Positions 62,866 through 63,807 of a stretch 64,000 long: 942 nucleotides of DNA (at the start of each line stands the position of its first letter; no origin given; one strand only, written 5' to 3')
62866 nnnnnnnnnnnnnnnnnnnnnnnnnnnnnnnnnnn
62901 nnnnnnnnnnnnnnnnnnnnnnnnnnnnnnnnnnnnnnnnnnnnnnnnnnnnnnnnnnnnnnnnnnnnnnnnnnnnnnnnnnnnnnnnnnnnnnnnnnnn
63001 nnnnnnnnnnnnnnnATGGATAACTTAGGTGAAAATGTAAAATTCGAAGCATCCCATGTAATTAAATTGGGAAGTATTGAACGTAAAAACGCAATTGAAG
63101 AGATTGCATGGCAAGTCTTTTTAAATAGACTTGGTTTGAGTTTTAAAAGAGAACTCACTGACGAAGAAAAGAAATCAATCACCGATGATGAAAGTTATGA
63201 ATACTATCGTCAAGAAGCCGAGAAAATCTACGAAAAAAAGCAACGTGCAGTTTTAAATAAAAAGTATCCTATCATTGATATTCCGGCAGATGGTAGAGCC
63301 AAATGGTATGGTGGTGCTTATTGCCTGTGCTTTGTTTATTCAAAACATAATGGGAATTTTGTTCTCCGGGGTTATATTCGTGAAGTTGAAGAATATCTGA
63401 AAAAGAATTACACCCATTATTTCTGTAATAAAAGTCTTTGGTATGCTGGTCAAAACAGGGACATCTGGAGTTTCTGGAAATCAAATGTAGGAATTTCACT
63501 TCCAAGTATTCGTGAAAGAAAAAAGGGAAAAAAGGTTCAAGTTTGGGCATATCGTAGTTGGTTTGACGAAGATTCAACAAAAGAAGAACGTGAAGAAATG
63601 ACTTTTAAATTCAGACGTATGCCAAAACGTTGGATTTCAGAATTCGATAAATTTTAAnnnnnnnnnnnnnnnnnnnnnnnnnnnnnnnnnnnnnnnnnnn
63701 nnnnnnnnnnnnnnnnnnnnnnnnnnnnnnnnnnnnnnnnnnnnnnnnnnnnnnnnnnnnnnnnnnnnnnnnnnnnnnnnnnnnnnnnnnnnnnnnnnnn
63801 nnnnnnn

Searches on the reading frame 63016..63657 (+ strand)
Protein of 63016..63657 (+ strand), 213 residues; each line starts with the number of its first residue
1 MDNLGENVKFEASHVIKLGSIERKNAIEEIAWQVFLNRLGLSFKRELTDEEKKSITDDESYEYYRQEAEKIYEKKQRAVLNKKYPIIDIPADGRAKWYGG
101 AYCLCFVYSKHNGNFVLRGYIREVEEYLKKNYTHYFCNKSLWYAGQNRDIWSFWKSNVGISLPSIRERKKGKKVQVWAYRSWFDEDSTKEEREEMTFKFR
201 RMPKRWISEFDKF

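Call 71: find_encoding_contigs(protein=window:63016-63657:+, flank=10000, max_places=2)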
Protein window:63016-63657:+ (213 aa): 1 contig read that carries it; 1 place shown.
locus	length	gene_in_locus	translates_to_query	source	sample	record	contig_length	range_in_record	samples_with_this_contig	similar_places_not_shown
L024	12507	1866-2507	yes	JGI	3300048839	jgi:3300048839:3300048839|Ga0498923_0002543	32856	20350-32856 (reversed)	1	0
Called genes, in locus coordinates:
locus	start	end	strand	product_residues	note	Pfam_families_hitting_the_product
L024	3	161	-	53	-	?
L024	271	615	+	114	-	-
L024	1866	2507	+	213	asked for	-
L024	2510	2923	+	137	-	-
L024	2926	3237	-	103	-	-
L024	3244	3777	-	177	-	-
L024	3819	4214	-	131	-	-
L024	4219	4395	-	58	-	-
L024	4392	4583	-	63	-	-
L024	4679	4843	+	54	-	-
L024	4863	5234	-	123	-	-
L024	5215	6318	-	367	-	PF00478:IMPDH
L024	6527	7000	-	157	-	-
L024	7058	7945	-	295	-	-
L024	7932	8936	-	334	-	-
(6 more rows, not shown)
